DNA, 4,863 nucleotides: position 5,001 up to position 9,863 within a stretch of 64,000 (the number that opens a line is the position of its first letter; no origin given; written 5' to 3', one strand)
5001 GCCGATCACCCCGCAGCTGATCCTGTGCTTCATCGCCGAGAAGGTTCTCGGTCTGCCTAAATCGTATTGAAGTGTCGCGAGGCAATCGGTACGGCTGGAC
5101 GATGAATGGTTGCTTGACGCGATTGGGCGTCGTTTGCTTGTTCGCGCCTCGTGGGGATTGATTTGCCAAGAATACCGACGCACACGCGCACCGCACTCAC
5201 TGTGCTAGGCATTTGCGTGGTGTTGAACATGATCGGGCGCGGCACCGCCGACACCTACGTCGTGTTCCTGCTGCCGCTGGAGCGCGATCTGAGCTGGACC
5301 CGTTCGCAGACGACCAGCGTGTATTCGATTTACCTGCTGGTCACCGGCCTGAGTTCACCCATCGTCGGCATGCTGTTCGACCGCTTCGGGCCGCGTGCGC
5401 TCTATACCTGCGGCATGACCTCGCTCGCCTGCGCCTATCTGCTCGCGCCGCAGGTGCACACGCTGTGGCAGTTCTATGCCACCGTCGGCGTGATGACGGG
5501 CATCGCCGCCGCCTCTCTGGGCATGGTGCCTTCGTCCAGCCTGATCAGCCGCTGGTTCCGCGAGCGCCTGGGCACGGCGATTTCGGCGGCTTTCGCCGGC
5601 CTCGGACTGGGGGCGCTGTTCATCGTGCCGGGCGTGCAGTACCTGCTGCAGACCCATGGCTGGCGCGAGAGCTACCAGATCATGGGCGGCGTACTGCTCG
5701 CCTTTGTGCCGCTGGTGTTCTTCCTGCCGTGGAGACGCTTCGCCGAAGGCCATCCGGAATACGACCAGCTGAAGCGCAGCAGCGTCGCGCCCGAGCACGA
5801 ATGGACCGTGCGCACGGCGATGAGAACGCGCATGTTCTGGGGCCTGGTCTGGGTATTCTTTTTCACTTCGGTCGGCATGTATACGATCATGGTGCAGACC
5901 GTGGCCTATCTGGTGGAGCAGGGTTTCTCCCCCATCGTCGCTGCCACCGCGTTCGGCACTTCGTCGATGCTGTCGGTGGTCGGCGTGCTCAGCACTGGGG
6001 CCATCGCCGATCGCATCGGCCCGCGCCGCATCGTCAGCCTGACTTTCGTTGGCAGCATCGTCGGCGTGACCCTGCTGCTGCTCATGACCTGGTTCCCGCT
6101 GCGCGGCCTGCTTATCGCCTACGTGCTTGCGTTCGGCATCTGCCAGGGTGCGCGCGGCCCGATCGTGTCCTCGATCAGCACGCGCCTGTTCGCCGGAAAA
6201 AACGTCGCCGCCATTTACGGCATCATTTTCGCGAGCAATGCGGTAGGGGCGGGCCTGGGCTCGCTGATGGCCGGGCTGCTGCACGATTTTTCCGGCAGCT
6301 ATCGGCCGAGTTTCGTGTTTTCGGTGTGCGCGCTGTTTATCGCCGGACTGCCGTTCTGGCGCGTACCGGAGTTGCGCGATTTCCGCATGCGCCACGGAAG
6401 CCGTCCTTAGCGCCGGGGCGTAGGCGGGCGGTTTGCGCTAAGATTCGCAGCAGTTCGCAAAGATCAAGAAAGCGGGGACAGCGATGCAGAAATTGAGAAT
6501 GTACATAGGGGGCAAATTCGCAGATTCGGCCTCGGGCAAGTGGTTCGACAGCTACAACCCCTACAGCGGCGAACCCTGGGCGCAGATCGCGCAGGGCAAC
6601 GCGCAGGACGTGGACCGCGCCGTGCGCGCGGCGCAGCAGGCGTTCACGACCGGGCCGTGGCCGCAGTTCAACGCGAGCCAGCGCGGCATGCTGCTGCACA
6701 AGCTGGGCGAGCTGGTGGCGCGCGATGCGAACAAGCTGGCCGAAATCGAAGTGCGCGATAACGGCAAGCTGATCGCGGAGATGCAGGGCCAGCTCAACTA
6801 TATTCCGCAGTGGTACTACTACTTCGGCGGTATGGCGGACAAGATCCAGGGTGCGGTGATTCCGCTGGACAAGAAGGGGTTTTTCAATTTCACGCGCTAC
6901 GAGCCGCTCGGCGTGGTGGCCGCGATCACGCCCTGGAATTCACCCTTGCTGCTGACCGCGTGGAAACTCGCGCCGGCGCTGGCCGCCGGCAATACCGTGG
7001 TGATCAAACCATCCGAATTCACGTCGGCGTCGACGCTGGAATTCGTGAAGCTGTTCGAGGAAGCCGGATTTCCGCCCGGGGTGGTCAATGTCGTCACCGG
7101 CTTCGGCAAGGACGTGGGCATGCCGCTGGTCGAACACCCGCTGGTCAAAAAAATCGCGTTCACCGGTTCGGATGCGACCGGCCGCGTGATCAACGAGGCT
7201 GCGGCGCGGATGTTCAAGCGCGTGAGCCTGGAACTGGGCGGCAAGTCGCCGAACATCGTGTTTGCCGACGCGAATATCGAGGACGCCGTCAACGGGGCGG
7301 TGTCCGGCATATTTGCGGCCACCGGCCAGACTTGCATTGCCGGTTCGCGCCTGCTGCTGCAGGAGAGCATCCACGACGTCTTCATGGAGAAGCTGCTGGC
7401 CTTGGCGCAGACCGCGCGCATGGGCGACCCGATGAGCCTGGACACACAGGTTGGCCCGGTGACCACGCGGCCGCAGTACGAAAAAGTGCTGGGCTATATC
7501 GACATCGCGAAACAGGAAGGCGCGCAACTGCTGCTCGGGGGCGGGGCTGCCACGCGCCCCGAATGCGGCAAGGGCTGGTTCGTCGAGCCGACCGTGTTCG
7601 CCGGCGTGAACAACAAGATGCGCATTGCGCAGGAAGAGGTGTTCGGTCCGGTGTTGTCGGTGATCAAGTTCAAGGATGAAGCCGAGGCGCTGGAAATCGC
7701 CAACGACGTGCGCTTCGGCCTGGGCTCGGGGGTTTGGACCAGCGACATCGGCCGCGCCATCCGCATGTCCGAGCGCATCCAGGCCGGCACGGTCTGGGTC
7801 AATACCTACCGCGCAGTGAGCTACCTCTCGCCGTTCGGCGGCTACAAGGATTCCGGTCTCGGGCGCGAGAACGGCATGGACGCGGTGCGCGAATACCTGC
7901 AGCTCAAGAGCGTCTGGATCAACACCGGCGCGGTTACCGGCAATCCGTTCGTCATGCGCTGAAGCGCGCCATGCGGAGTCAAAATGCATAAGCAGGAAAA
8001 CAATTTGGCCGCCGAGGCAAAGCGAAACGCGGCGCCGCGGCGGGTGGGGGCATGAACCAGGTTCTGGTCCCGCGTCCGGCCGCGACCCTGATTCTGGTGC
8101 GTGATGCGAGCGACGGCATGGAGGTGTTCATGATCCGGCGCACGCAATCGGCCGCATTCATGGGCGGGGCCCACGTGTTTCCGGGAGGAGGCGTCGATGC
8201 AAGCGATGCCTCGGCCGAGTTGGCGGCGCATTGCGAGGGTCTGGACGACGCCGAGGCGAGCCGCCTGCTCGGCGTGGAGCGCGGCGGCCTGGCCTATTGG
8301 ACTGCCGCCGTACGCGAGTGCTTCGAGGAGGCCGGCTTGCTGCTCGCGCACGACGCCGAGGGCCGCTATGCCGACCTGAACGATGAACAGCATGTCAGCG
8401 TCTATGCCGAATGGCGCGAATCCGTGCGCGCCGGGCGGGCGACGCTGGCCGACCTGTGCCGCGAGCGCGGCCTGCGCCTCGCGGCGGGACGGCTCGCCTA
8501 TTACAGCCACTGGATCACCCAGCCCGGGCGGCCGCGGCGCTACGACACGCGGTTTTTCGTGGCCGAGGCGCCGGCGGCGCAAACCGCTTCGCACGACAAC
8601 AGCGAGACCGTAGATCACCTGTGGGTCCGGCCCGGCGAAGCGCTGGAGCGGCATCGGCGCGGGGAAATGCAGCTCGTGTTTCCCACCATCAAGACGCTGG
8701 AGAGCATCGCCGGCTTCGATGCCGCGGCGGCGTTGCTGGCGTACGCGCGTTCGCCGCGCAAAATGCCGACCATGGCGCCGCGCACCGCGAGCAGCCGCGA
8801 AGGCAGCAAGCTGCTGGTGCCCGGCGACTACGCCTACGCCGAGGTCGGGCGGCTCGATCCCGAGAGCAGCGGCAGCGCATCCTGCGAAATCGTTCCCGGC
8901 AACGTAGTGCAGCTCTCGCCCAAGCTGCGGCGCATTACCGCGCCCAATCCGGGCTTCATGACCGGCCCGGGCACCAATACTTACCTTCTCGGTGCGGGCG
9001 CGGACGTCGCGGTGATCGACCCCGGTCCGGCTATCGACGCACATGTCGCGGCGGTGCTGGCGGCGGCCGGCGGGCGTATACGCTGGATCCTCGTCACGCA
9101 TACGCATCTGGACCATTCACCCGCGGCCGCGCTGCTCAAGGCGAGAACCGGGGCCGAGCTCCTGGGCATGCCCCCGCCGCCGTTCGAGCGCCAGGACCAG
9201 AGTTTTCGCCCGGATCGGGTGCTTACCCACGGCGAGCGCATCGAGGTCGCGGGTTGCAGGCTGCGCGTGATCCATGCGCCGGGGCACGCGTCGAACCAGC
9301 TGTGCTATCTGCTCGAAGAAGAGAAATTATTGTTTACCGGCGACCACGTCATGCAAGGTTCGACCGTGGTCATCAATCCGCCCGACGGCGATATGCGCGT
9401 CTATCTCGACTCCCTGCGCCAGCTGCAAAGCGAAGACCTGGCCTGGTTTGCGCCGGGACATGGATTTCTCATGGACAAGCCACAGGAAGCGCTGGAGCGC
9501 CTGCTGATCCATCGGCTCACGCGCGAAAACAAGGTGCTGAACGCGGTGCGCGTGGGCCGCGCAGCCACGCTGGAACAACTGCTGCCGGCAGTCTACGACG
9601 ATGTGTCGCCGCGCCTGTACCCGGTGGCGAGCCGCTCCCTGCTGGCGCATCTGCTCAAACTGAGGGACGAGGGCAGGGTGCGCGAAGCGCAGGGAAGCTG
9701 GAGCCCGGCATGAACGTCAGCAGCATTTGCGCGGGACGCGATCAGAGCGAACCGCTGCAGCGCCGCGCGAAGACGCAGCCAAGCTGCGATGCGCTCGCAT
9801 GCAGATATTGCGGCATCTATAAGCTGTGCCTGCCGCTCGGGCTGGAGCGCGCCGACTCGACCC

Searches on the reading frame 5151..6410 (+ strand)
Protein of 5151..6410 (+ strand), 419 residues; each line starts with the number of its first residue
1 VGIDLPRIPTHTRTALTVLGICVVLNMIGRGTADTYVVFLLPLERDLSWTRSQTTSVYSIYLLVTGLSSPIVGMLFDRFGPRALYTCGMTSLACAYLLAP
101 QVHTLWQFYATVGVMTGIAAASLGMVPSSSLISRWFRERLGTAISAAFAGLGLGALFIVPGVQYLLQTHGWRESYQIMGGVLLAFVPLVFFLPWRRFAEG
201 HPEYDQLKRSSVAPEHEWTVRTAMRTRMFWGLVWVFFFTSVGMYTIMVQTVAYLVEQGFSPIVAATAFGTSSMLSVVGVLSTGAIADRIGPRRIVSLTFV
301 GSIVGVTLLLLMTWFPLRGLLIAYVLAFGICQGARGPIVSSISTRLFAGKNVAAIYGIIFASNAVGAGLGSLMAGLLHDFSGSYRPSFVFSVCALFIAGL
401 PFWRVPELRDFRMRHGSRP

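Call 69: search_protein_families(library=pfam, proteins=[window:5151-6410:+], max_evalue=0.00001)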
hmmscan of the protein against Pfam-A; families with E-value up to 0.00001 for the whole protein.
window:5151-6410:+ (419 aa): 2 families
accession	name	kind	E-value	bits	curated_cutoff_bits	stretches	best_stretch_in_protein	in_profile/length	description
PF07690.21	MFS_1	-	1.7e-50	172.4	33.4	2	20-315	2-291/347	Major Facilitator Superfamily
PF06779.20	MFS_4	-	3.6e-09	36.9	26.3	1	84-400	67-361/364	Uncharacterised MFS-type transporter YbfB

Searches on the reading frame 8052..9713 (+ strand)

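Call 69: search_protein_families(library=pfam, proteins=[window:8052-9713:+], max_evalue=0.00001)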
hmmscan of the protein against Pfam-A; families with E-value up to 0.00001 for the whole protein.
window:8052-9713:+ (553 aa): 3 families
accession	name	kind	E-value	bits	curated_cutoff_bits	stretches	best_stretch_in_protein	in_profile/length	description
PF00753.33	Lactamase_B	-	1.5e-21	77.6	22.7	1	306-470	4-196/196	Metallo-beta-lactamase superfamily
PF17778.7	BLACT_WH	-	1e-14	54.6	22.8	1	506-550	1-46/46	Beta-lactamase associated winged helix domain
PF00293.34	NUDIX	-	6.9e-09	36.2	21.1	0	8-60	2-49/134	NUDIX domain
